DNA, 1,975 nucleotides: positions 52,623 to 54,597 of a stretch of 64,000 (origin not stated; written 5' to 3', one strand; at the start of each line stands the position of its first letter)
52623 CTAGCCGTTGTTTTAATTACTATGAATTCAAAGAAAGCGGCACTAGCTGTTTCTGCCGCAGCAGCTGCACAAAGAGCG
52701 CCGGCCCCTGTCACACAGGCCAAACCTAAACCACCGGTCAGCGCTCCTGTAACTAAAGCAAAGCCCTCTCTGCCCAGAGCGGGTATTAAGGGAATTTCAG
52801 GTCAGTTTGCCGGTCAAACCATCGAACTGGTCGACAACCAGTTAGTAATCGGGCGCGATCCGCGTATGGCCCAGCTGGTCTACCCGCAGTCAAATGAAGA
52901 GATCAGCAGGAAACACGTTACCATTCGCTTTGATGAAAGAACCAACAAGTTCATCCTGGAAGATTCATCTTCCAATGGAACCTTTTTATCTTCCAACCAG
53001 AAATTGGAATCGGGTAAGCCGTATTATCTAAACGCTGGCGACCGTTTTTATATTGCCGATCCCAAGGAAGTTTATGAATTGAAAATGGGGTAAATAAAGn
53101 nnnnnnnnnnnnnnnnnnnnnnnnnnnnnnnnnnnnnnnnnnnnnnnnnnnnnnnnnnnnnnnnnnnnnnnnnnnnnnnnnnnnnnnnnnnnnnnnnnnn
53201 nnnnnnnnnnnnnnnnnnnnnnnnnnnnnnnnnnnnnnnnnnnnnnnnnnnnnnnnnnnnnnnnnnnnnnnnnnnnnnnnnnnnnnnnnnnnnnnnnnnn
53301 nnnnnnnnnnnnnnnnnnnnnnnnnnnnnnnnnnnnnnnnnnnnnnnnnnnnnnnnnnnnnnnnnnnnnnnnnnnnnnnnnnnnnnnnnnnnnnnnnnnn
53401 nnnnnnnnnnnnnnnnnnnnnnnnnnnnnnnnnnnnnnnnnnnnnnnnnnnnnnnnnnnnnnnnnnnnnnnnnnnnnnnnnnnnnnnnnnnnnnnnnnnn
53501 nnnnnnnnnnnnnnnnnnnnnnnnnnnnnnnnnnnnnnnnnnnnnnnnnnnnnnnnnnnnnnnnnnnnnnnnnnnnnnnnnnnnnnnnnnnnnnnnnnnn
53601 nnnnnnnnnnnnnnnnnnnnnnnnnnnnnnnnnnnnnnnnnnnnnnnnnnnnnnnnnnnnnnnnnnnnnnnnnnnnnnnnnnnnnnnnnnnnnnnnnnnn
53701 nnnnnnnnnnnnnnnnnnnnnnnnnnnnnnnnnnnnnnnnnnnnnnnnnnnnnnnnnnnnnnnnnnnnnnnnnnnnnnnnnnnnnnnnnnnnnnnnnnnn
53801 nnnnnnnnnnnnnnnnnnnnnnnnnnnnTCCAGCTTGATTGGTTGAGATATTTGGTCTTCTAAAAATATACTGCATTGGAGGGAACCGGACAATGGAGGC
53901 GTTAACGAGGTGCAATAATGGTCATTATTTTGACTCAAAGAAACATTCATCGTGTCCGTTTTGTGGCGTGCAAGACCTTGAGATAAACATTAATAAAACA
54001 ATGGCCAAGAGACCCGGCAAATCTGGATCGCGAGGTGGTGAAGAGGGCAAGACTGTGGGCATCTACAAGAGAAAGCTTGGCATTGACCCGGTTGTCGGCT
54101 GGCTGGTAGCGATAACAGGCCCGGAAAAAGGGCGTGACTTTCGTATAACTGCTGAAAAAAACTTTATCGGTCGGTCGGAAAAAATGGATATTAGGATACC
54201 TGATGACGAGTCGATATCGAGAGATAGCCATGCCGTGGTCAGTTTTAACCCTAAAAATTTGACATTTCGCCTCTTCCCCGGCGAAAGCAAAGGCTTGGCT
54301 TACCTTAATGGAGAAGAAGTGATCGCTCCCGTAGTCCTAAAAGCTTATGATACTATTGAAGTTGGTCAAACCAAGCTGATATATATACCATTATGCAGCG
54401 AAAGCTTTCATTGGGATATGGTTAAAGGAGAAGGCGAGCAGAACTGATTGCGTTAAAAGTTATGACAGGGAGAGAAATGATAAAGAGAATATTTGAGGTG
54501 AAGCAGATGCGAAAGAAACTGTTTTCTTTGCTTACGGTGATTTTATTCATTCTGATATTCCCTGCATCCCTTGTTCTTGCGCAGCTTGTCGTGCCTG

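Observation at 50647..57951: Six-gene FHA / PP2C / Hanks-kinase cluster pairing three FHA proteins with three different extracytoplasmic sensor-like domains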

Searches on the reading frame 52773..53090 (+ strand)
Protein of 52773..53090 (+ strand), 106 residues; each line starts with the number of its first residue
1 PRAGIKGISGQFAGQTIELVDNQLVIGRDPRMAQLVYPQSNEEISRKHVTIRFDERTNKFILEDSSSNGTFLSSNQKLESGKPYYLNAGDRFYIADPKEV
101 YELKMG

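Call 19: search_protein_representatives(alignment_id=A1)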
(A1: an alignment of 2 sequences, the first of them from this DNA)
Query: 2 sequences, 106 profile positions. Proteins with E-value up to 0.001 (for the whole library): 4094; up to 1e-10: 1090; up to 1e-30: 42. The best 150 are listed.
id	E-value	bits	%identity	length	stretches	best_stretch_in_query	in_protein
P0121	8.2e-58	209.5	-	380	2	6-105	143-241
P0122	4.4e-56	203.9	-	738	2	5-103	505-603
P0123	1.7e-53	195.6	-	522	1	1-106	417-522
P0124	1.4e-51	189.4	-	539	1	3-106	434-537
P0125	3.8e-48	178.4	-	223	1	1-105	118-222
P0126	9.0e-48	177.2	-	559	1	1-104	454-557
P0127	5.5e-47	174.6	-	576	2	5-104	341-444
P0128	1.2e-46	173.5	-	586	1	2-105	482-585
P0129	6.3e-46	171.2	-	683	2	5-105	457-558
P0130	1.3e-44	167.0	-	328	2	1-103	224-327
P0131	2.5e-44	166.1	-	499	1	4-104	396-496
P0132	1.1e-43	164.1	-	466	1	1-105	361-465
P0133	5.0e-43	161.9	-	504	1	1-104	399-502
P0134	5.0e-43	161.9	-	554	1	4-105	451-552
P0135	3.6e-42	159.2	-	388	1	4-106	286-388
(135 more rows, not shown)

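Call 29: search_protein_families(library=pfam, alignment_id=A3, max_evalue=0.0001)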
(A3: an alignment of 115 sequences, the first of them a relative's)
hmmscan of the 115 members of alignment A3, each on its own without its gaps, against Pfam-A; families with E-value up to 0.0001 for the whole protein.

A. member 1, P0121 (380 aa): 2 families
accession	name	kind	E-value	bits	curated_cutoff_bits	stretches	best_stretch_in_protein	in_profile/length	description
PF00498.31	FHA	-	2.6e-22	79.5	20.7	2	161-231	1-67/67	FHA domain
PF16697.10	Yop-YscD_cpl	-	5.5e-11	43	33.2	1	145-232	3-85/94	Inner membrane component of T3SS, cytoplasmic domain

B. families by the number of members that match (of 115 scanned): 21 families
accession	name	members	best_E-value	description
PF00498.31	FHA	115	8.8e-29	FHA domain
PF16697.10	Yop-YscD_cpl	61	3.7e-16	Inner membrane component of T3SS, cytoplasmic domain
PF13365.12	Trypsin_2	57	1.9e-31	Trypsin-like peptidase domain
PF00089.32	Trypsin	52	1.6e-17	Trypsin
PF02368.24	Big_2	24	3.5e-34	Bacterial Ig-like domain (group 2)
PF14373.11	Imm_superinfect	3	2e-16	Superinfection immunity protein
PF13367.11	PrsW-protease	2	5.2e-25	PrsW family intramembrane metalloprotease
PF07705.17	CARDB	2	4.3e-11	CARDB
PF10459.15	Peptidase_S46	2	9.7e-08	Peptidase S46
PF13240.11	Zn_Ribbon_1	2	1.6e-05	zinc-ribbon domain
PF02557.22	VanY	1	2.5e-40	D-alanyl-D-alanine carboxypeptidase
PF05656.20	DUF805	1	4.7e-20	Protein of unknown function (DUF805)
PF05154.21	TM2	1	4e-16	TM2 domain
PF10947.13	DUF2628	1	6.5e-10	Protein of unknown function (DUF2628)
PF13273.12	DUF4064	1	4e-06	Protein of unknown function (DUF4064)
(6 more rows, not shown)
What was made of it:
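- Tried and rejected: It was repeated on 115 sequences (call 29).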

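Call 36: find_related_loci(query=A5, collection=genome_contigs, flank=10000)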
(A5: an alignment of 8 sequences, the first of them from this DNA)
Query A5 (106 aa) in genome_contigs; peptide patterns used: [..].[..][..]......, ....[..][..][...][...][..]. (x = any residue, [..] = any of these).
106 stretches matched a pattern; 63 encode a relative of the query (tblastn E <= 1e-3); 62 distinct loci.
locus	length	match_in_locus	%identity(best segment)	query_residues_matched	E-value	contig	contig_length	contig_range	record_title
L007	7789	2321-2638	92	1-106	9e-65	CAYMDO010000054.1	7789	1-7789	MAG TPA_asm: uncultured Syntrophomonadaceae bacterium isolate SRP257756_co1_217 genome assembly, contig: NODE_8695_lengt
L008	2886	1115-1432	85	1-106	2e-60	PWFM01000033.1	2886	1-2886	MAG: Syntrophomonadaceae bacterium isolate T1Sed10_36 T1-Sed10-C50013, whole genome shotgun sequence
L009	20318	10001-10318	81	1-106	8e-58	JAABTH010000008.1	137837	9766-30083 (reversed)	MAG: Bacillota bacterium isolate S22.Bin020 Scaffold_6, whole genome shotgun sequence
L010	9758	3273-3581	83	4-106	4e-57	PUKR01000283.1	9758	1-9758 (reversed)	MAG: Syntrophomonadaceae bacterium isolate B1Sed10_74m B1-Sed10-C9988, whole genome shotgun sequence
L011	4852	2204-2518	78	1-105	3e-56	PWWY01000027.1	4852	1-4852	MAG: Syntrophomonadaceae bacterium isolate CSSed11_70 CS-Sed11-C40314, whole genome shotgun sequence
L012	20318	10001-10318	75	1-106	3e-55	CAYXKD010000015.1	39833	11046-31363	MAG TPA_asm: uncultured Syntrophomonadaceae bacterium isolate binchicken_co39_259 genome assembly, contig: NODE_2370_len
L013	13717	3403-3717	77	1-105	2e-55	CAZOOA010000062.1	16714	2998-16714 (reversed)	MAG TPA_asm: uncultured Desulfovibrionaceae bacterium isolate binchicken_co32_322 genome assembly, contig: NODE_5410_len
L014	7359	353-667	75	1-105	4e-55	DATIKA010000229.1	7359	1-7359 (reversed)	MAG TPA_asm: Candidatus Limnocylindrales bacterium isolate SMAG_U15705 k141_153536, whole genome shotgun sequence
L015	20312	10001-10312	77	2-105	6e-55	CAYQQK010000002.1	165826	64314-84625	MAG TPA_asm: uncultured Syntrophomonadaceae bacterium isolate binchicken_co39_463 genome assembly, contig: NODE_105_leng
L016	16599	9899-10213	78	1-105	1e-53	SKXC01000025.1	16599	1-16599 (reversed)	MAG: Syntrophomonadaceae bacterium isolate CSSed162cmB_227 CSSed16-2cmB-9119, whole genome shotgun sequence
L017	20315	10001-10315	75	1-105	5e-53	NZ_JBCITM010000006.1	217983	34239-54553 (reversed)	Anoxynatronum sibiricum strain Z-7981 NODE_6_length_217983_cov_89.837406, whole genome shotgun sequence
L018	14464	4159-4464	75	4-105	5e-53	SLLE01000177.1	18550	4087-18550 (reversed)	MAG: Tindallia sp. isolate CSSed165cm_299 CSSed16-5cm-7657, whole genome shotgun sequence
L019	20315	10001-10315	75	1-105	4e-53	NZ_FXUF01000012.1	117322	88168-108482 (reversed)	Anoxynatronum buryatiense strain Su22 Ga0139014_112, whole genome shotgun sequence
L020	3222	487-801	70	1-105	8e-53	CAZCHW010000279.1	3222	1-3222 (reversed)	MAG TPA_asm: uncultured Syntrophomonadaceae bacterium isolate SRP241326_co3_172 genome assembly, contig: NODE_30452_leng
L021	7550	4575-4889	72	1-105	2e-52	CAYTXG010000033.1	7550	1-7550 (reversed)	MAG TPA_asm: uncultured Syntrophomonadaceae bacterium isolate binchicken_co39_612 genome assembly, contig: NODE_21801_le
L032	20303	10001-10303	53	5-105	9e-33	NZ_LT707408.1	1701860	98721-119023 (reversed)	Bacillus dakarensis strain Marseille-P3515T, whole genome shotgun sequence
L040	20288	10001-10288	40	5-99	1e-22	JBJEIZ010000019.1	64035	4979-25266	MAG: Brotaphodocola sp. isolate PUUB56_bin.019 NODE_197_length_64035_cov_19.744451, whole genome shotgun sequence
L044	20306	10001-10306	40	5-105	9e-22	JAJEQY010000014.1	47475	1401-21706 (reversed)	Intestinimonas aquisgranensis strain CLA-AA-H199 NODE_14_length_47475_cov_19.042344, whole genome shotgun sequence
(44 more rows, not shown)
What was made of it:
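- Tried and rejected: An 8-sequence alignment worked (call 36).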

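Call 45: search_protein_families(library=pfam, proteins=[L040:11817-13643:+, L040:8068-8742:+, L040:4067-6307:+, L040:6327-7466:+, L044:8014-9534:+, L044:12556-13893:+, L009:5679-6632:+, L009:6668-7663:+, L017:7122-7952:+, L032:11066-13516:+], max_evalue=0.001)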
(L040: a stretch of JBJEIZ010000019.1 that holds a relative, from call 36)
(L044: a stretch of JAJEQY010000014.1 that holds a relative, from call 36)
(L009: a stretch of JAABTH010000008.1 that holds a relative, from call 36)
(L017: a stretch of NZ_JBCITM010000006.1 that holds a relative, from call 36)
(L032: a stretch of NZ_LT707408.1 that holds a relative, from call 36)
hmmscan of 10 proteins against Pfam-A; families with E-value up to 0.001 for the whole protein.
L040:11817-13643:+ (608 aa): 4 families
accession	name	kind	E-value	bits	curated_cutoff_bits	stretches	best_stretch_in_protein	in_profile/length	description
PF00498.31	FHA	-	1.2e-17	64.5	20.7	1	537-599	2-66/67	FHA domain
PF16697.10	Yop-YscD_cpl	-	1.7e-13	51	33.2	1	535-605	18-89/94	Inner membrane component of T3SS, cytoplasmic domain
PF00092.34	VWA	-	9.3e-13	49.2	23.8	1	106-254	3-153/174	von Willebrand factor type A domain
PF13519.12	VWA_2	-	9.7e-10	39.5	27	1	107-209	3-107/107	von Willebrand factor type A domain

L040:8068-8742:+ (224 aa): 0 families

L040:4067-6307:+ (746 aa): 5 families
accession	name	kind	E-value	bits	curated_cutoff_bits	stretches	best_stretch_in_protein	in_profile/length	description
PF02355.23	SecD_SecF_C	-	4e-70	235.5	20.5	2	543-727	4-186/189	Protein export membrane protein SecD/SecF, C-terminal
PF22599.2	SecDF_P1_head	-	2.7e-28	98.6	27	1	139-244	12-113/114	SecDF, P1 head subdomain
PF03176.21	MMPL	-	3.5e-12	46.4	20.5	1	223-417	102-301/333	MMPL family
PF21760.3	SecD_1st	-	5.3e-08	32.6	27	1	90-144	3-58/60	Protein translocase subunit SecDF, P1 domain, N-terminal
PF07549.19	Sec_GG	-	7e-07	29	20.3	0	472-487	8-23/28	SecD/SecF GG Motif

L040:6327-7466:+ (379 aa): 1 family
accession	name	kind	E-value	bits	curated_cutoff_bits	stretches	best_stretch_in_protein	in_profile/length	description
PF01702.25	TGT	-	1.4e-155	518.2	26.3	1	12-372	3-354/357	Queuine tRNA-ribosyltransferase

L044:8014-9534:+ (506 aa): 4 families
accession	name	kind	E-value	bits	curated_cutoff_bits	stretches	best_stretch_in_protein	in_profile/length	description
PF00092.34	VWA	-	1e-08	36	23.8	1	86-236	4-158/174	von Willebrand factor type A domain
PF16697.10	Yop-YscD_cpl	-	8e-07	29.7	33.2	1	416-504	2-90/94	Inner membrane component of T3SS, cytoplasmic domain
PF00498.31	FHA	-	5.1e-05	24.1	20.7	1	435-498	2-67/67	FHA domain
PF13519.12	VWA_2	-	0.00017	22.6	27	1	85-183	2-106/107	von Willebrand factor type A domain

L044:12556-13893:+ (445 aa): 1 family
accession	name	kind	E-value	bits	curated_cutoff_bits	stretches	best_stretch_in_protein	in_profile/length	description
PF07833.16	Cu_amine_oxidN1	-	7.1e-30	103.6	24.2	1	328-442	2-108/108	Copper amine oxidase N-terminal domain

L009:5679-6632:+ (317 aa): 0 families

L009:6668-7663:+ (331 aa): 3 families
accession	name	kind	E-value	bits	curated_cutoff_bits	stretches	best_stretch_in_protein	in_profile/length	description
PF13197.11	DUF4013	-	7.5e-20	71.9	26.9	1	150-297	7-167/168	Protein of unknown function (DUF4013)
PF00498.31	FHA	-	5.1e-16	59.3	20.7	1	24-90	1-67/67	FHA domain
PF16697.10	Yop-YscD_cpl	-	4.8e-12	46.4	33.2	1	7-95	2-89/94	Inner membrane component of T3SS, cytoplasmic domain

L017:7122-7952:+ (276 aa): 1 family
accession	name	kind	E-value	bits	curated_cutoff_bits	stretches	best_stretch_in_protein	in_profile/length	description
PF04203.18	Sortase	-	2.8e-25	88.9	26.6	1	124-248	1-124/125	Sortase domain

L032:11066-13516:+ (816 aa): 9 families
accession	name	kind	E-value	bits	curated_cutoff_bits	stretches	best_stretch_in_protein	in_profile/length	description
PF00069.31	Pkinase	-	4.8e-29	102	31.7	1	50-269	3-198/263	Protein kinase domain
PF07714.23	PK_Tyr_Ser-Thr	-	2.8e-17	63.3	23.1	1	104-268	40-205/258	Protein tyrosine and serine/threonine kinase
PF03793.24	PASTA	-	3.3e-09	37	23.2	1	418-479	3-64/64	PASTA domain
PF00515.34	TPR_1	-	4.9e-06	26.6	27.8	0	504-524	7-27/34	Tetratricopeptide repeat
PF03109.22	ABC1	-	1.4e-05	24.8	22.9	1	139-228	141-228/244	ABC1 atypical kinase-like domain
PF13176.12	TPR_7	-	0.00029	21.1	27.9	0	632-654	4-26/36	Tetratricopeptide repeat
PF22819.2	TcaA_5th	-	0.00035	21.3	23.6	1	711-808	14-111/115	TcaA protein NTF2-like domain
PF14559.12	TPR_19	-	0.00043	21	25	0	606-650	4-48/68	Tetratricopeptide repeat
PF07719.23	TPR_2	-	0.00043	20.6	27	0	510-525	13-28/34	Tetratricopeptide repeat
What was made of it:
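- Closest known: Type VI secretion threonine phosphorylation pathway. Same: Related clusters in Lachnospiraceae and Intestinimonas contain vWA-FHA proteins (call 45).
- vWA-TM-FHA proteins occur in the Lachnospiraceae and Intestinimonas clusters (call 45). The kinase in the Bacillaceae version of the cluster carries a PASTA domain plus TPR repeats (call 45).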

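Call 58: search_solved_structures(query=window:52773-53090:+, max_evalue=0.01, show_alignments=3)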
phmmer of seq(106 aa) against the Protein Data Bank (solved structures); distinct sequences matched with E-value up to 0.01: 4.
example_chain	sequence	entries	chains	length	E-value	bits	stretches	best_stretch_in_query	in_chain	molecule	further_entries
6ar0_A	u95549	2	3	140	2.1e-05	27.9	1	40-81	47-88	Sarcolemmal membrane-associated protein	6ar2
5yyx_A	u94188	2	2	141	0.0003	24.3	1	8-101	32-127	Meiosis-specific serine/threonine-protein kinase MEK1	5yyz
1lgq_A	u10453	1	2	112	0.00087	22.8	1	23-97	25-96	cell cycle checkpoint protein CHFR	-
1lgp_A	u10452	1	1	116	0.00095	22.6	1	23-97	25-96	cell cycle checkpoint protein CHFR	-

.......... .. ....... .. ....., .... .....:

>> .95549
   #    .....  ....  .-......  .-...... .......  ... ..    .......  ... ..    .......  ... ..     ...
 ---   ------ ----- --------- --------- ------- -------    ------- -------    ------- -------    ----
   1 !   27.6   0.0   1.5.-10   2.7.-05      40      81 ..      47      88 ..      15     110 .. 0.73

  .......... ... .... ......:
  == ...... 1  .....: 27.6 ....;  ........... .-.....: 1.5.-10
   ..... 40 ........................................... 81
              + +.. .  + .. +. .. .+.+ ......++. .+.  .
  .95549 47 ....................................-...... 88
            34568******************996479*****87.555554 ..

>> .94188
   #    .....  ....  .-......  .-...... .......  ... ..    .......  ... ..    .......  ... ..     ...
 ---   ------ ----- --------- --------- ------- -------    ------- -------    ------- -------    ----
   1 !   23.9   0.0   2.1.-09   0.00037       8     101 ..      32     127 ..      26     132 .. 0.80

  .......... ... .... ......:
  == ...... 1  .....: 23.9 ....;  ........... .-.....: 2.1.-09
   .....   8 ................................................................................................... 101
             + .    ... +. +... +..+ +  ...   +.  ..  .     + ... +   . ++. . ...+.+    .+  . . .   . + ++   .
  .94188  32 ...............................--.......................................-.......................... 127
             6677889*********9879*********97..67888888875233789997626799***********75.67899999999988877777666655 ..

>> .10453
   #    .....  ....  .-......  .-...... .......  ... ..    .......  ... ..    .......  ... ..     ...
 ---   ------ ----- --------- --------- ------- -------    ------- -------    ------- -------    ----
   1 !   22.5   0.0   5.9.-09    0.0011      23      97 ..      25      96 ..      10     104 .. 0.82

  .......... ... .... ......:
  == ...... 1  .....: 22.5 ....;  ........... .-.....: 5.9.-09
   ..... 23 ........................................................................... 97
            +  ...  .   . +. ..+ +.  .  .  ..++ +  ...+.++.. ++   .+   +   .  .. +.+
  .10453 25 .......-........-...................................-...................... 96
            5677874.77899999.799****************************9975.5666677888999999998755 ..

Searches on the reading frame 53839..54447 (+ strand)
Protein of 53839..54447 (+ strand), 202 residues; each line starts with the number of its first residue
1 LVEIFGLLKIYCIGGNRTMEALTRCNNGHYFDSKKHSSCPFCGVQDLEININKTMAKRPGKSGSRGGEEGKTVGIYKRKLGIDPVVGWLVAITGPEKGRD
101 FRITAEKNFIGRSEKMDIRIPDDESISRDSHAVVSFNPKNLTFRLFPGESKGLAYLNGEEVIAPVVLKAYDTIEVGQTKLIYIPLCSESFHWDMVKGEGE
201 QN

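Call 4: search_protein_families(library=pfam, proteins=[window:53839-54447:+], max_evalue=0.01)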
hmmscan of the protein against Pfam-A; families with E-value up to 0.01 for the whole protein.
window:53839-54447:+ (202 aa): 2 families
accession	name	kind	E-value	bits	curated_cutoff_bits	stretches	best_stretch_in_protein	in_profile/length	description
PF00498.31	FHA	-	1.8e-07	31.9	20.7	1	110-176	3-67/67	FHA domain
PF16697.10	Yop-YscD_cpl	-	5.4e-07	30.2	33.2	1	92-180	3-88/94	Inner membrane component of T3SS, cytoplasmic domain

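Call 5: search_protein_families(library=ncbifam, proteins=[window:53839-54447:+], max_evalue=0.01)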
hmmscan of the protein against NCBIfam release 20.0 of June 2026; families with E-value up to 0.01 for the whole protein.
window:53839-54447:+ (202 aa): 3 families
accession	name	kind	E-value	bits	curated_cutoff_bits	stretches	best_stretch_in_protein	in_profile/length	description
NF049868.1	FhaB_Rv0019c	equivalog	1.3e-05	25.2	125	1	86-180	66-156/158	FHA domain-containing protein FhaB/FipA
NF041660.2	oxygluDhInhib_OdhI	equivalog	0.00023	21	200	1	86-183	36-128/130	oxoglutarate dehydrogenase inhibitor Odhl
NF052573.1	HisKinEspAMyxo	equivalog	0.0089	14.1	1400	0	97-179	37-115/755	serine histidine kinase EspA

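Call 48: search_protein_families(library=padloc, proteins=[window:53893-54447:+], max_evalue=0.001)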
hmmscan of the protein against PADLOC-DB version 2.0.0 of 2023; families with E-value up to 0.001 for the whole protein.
window:53893-54447:+ (184 aa): 0 families

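Call 59: search_solved_structures(query=window:53893-54447:+, max_evalue=0.01, show_alignments=2)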
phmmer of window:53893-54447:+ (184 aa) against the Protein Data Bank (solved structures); distinct sequences matched with E-value up to 0.01: 6.
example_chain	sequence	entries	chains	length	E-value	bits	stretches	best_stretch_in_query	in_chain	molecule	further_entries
2kkl_A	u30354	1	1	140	0.0021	21.2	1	62-165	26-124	Uncharacterized protein Mb1858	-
2kfu_A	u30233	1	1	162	0.0066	19.6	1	62-165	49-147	Rv1827 pThr 22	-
6i2p_D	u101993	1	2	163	0.0067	19.5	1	62-165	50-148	Glycogen accumulation regulator GarA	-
6hc0_B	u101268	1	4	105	0.0076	19.4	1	72-160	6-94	GGDEF domain protein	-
6hc1_A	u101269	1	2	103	0.0083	19.2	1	72-160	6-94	GGDEF domain protein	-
7rj3_A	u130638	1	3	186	0.009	19.1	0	62-165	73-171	Glycogen accumulation regulator GarA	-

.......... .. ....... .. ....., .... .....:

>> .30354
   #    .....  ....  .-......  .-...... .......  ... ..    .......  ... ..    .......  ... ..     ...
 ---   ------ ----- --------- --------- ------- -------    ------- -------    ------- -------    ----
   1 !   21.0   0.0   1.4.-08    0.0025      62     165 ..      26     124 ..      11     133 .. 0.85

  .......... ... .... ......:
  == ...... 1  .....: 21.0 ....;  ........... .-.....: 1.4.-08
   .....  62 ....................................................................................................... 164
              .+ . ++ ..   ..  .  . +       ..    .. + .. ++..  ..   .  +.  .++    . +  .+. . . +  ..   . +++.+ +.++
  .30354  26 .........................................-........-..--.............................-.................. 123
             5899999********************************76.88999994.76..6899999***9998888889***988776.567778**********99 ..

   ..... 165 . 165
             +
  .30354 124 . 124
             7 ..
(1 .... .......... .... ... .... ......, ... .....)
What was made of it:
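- On GarA/OdhI FHA regulators: Call 59: GarA matches at E 0.002-0.007 only.
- g4's closest solved relatives by sequence are GarA/Rv1827, but weakly (E 0.002-0.007; call 59).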
